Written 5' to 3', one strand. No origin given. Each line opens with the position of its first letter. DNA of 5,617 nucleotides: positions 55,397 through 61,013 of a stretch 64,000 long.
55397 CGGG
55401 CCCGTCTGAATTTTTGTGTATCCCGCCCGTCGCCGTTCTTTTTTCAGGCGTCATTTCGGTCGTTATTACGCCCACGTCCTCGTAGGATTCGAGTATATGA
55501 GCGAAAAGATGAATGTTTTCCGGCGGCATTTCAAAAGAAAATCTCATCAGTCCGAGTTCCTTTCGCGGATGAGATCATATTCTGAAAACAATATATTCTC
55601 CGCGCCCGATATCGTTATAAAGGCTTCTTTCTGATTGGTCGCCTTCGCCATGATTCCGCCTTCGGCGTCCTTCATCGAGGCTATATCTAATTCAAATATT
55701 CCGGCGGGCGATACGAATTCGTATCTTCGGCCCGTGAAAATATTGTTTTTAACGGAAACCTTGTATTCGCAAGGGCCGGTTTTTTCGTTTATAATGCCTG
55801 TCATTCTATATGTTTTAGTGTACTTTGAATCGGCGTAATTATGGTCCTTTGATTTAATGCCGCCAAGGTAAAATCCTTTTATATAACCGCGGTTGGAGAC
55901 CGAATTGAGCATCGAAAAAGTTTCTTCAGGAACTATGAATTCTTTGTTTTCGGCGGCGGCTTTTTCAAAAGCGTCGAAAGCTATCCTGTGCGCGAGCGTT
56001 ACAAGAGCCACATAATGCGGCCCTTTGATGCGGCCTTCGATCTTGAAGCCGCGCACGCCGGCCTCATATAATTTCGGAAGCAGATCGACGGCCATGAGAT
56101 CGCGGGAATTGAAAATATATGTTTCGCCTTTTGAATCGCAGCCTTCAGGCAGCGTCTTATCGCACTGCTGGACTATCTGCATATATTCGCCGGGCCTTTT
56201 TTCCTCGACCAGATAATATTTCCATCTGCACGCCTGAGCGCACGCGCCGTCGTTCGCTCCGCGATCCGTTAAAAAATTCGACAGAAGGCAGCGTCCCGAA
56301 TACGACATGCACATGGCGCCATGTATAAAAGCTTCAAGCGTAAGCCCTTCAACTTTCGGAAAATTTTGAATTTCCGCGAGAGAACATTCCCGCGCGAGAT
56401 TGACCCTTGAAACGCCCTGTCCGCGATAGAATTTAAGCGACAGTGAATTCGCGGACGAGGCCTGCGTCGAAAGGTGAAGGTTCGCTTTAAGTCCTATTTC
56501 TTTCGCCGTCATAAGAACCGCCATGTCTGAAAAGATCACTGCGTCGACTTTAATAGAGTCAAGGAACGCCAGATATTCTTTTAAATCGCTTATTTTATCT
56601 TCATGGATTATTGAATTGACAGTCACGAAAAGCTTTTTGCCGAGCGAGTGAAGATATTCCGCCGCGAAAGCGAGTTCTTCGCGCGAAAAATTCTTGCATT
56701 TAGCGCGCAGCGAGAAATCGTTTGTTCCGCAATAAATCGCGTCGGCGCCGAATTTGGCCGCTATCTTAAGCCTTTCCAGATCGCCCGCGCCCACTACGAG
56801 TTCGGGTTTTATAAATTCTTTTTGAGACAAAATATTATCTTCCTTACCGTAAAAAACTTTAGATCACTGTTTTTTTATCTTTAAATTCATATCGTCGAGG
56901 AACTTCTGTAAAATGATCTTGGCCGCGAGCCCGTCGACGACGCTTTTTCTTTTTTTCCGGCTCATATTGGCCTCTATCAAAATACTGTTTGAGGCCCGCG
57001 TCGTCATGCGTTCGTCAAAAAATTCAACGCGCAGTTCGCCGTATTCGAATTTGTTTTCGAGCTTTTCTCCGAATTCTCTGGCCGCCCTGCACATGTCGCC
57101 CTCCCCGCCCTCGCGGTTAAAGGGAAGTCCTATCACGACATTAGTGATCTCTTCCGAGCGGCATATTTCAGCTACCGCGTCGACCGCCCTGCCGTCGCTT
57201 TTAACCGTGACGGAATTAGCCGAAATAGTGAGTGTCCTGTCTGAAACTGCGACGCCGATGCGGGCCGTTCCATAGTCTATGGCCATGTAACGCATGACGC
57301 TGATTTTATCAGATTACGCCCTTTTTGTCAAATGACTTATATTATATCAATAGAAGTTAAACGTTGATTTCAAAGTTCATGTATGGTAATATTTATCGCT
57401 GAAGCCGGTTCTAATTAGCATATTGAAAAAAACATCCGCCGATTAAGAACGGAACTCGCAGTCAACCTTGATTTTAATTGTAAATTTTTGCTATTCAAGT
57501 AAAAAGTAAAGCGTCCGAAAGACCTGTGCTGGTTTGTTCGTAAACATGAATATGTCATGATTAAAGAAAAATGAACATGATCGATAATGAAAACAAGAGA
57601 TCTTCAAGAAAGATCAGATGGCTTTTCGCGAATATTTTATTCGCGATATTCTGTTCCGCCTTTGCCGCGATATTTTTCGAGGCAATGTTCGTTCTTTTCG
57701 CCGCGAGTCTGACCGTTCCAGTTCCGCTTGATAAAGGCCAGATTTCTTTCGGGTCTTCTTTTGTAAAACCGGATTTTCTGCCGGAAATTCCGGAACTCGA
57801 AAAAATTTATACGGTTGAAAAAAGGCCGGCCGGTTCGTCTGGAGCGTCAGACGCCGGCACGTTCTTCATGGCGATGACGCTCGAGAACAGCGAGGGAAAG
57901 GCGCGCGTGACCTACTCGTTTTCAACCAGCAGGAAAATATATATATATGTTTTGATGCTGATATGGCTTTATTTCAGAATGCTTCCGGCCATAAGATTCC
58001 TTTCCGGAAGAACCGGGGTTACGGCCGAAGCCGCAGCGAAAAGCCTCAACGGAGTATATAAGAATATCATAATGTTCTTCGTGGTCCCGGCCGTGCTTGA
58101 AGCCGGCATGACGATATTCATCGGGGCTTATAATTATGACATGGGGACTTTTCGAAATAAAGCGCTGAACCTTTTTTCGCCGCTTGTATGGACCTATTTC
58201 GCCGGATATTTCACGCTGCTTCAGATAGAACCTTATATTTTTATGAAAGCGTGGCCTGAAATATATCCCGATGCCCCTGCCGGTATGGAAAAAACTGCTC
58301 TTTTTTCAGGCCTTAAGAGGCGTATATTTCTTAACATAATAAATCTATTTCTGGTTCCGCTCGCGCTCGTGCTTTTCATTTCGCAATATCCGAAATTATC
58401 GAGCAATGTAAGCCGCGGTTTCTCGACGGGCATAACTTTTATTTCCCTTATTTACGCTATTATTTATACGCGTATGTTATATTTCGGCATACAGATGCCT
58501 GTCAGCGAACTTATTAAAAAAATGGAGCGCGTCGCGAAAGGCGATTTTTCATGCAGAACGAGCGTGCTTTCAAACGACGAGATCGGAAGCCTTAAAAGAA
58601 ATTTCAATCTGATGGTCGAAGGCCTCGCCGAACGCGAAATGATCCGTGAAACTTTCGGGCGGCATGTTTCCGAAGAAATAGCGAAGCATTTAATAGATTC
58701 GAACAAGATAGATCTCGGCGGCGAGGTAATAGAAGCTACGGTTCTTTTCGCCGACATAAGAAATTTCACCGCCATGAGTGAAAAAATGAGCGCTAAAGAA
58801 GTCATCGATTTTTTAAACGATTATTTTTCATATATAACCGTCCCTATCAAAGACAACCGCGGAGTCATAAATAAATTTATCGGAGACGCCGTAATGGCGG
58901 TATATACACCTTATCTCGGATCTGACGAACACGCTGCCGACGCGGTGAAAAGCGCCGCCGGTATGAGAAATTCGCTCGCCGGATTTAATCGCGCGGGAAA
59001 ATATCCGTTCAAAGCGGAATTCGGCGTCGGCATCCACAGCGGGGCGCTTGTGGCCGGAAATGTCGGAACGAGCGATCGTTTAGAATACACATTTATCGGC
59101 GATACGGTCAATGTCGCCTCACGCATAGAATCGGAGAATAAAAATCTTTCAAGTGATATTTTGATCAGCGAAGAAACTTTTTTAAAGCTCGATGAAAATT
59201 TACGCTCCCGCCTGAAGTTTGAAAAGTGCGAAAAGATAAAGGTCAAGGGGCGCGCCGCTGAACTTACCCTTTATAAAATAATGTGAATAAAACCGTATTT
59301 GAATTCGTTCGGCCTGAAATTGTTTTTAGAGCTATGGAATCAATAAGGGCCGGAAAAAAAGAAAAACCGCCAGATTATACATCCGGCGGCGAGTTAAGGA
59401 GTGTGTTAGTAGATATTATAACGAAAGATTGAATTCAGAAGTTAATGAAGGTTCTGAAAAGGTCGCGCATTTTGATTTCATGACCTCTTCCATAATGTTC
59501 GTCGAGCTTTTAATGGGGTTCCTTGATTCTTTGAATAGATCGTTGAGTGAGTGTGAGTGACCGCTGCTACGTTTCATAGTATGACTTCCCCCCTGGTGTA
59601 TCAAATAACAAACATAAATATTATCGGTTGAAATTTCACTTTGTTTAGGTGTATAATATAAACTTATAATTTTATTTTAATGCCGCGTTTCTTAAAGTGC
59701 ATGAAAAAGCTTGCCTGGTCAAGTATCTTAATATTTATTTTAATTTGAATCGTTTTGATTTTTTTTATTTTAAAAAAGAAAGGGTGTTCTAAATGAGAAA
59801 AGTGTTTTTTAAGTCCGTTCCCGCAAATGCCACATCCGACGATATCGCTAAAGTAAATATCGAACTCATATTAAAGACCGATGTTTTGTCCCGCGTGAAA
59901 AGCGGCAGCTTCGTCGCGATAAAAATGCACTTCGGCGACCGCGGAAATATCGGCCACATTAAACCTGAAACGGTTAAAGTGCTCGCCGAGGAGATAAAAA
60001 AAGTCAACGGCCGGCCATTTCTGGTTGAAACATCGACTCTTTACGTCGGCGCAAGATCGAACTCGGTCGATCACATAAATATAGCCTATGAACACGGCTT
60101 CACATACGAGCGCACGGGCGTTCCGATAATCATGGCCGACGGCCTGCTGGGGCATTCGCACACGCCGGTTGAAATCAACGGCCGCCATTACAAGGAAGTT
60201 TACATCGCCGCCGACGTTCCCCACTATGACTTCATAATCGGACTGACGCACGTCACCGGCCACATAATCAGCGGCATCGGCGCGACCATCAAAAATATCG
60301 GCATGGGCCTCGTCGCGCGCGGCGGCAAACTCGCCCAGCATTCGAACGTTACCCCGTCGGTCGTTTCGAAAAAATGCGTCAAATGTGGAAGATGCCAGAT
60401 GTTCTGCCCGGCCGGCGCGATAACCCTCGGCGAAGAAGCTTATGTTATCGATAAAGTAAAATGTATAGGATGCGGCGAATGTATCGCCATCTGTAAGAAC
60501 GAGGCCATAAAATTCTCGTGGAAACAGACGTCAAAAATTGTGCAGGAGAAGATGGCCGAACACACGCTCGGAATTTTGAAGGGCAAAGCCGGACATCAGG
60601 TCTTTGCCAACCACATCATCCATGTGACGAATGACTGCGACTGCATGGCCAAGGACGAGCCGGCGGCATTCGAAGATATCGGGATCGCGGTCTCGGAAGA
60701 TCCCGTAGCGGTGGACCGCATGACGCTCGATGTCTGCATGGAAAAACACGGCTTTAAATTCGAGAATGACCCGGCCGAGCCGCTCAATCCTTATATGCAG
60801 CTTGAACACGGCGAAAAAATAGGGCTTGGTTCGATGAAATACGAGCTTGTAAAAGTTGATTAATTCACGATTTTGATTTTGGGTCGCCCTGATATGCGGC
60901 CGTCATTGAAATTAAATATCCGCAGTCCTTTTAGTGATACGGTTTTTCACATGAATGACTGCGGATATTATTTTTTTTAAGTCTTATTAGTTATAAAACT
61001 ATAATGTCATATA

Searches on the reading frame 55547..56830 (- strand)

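Call 8: search_protein_families(library=pfam, proteins=[window:55547-56830:-], max_evalue=0.001)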
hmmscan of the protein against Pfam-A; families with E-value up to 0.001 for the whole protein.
window:55547-56830:- (427 aa): 2 families
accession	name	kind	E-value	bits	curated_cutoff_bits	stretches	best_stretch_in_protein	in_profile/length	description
PF01136.24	Peptidase_U32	-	1.4e-75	254.1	22.4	1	81-323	2-229/233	Peptidase family U32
PF16325.11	Peptidase_U32_C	-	1.7e-07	31.7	28.2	1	340-422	2-83/83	Peptidase family U32 C-terminal domain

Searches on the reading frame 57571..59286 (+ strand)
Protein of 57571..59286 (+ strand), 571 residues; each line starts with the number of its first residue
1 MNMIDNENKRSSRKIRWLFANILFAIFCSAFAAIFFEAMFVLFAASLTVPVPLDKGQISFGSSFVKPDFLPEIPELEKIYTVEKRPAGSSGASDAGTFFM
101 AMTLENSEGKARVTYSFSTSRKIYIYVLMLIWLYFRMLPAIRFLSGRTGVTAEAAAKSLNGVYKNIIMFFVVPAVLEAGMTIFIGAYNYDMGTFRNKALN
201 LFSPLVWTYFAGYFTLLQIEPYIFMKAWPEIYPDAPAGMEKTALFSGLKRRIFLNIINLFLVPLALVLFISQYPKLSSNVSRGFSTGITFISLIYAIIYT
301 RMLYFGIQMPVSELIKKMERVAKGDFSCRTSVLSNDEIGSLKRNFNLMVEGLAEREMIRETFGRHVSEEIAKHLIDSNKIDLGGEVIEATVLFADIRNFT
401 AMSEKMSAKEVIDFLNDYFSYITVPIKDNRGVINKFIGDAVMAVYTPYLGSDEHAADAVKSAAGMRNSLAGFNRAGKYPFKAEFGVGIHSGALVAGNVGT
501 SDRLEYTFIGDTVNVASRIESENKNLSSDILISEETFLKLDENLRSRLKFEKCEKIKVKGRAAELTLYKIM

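Call 25: search_protein_families(library=pfam, proteins=[window:57571-59286:+], max_evalue=0.01)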
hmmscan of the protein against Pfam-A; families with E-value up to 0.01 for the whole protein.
window:57571-59286:+ (571 aa): 2 families
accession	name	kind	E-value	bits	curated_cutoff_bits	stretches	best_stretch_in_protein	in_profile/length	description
PF00211.25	Guanylate_cyc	-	3.2e-25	89.2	21.9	1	388-568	8-179/183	Adenylate and Guanylate cyclase catalytic domain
PF00672.30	HAMP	-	2.9e-09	37.5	25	1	310-352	9-51/53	HAMP domain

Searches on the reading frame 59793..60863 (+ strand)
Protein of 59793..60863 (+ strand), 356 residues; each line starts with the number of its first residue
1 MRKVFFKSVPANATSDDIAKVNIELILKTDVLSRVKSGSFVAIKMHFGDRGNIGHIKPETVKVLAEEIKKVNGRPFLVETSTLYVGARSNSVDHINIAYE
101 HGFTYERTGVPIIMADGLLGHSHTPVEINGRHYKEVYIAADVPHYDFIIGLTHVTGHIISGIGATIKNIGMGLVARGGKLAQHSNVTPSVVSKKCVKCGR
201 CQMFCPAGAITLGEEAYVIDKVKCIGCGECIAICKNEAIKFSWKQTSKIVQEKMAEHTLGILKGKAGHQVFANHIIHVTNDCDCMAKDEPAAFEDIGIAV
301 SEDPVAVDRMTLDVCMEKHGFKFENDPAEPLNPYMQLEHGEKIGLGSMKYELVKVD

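Call 25: search_protein_families(library=pfam, proteins=[window:59793-60863:+], max_evalue=0.01)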
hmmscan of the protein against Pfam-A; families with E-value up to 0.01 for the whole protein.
window:59793-60863:+ (356 aa): 16 families
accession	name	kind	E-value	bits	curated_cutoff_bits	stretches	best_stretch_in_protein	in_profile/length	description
PF04015.17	DUF362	-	1.2e-36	127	24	1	41-312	1-199/200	Domain of unknown function (DUF362)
PF00037.32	Fer4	-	9.1e-12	44.7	21.1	2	190-211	3-24/24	4Fe-4S binding domain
PF12838.12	Fer4_7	-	2.8e-10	40.9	27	2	194-237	1-51/52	4Fe-4S dicluster domain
PF12837.12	Fer4_6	-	9.4e-10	38.4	25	2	188-210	2-24/24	4Fe-4S binding domain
PF13237.11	Fer4_10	-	2.2e-08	34.4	25.5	1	191-234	5-52/53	4Fe-4S dicluster domain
PF14697.11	Fer4_21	-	8.9e-08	32.6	35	1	218-253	2-40/59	4Fe-4S dicluster domain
PF13187.11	Fer4_9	-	1.2e-07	32.1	27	1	194-239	1-52/52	4Fe-4S dicluster domain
PF25160.1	LdpA_Fe-S-bd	-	8e-07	29.2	27.6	2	201-240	9-44/49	LdpA Fe-S cluster-binding domain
PF13484.11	Fer4_16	-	3.1e-06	28.3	30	1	194-213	1-20/66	4Fe-4S double cluster binding domain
PF12797.12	Fer4_2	-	3.9e-06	26.9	24.5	1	190-207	5-22/22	4Fe-4S binding domain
PF12800.12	Fer4_4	-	0.00011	22.7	24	0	193-208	2-17/17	4Fe-4S binding domain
PF13183.11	Fer4_8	-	0.00016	22.5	27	0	192-208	51-67/68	4Fe-4S dicluster domain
PF17179.9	Fer4_22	-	0.00042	21.6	27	0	187-207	73-93/95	4Fe-4S dicluster domain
PF13534.11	Fer4_17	-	0.00047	21.1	22.2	0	189-208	40-59/61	4Fe-4S dicluster domain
PF12798.12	Fer4_3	-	0.0059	17.8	27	0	195-209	1-15/15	4Fe-4S binding domain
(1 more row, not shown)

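Call 62: find_encoding_contigs(protein=window:59793-60863:+, flank=10000, max_places=1)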
Protein window:59793-60863:+ (356 aa): no gene with exactly this product is on record in the collection.
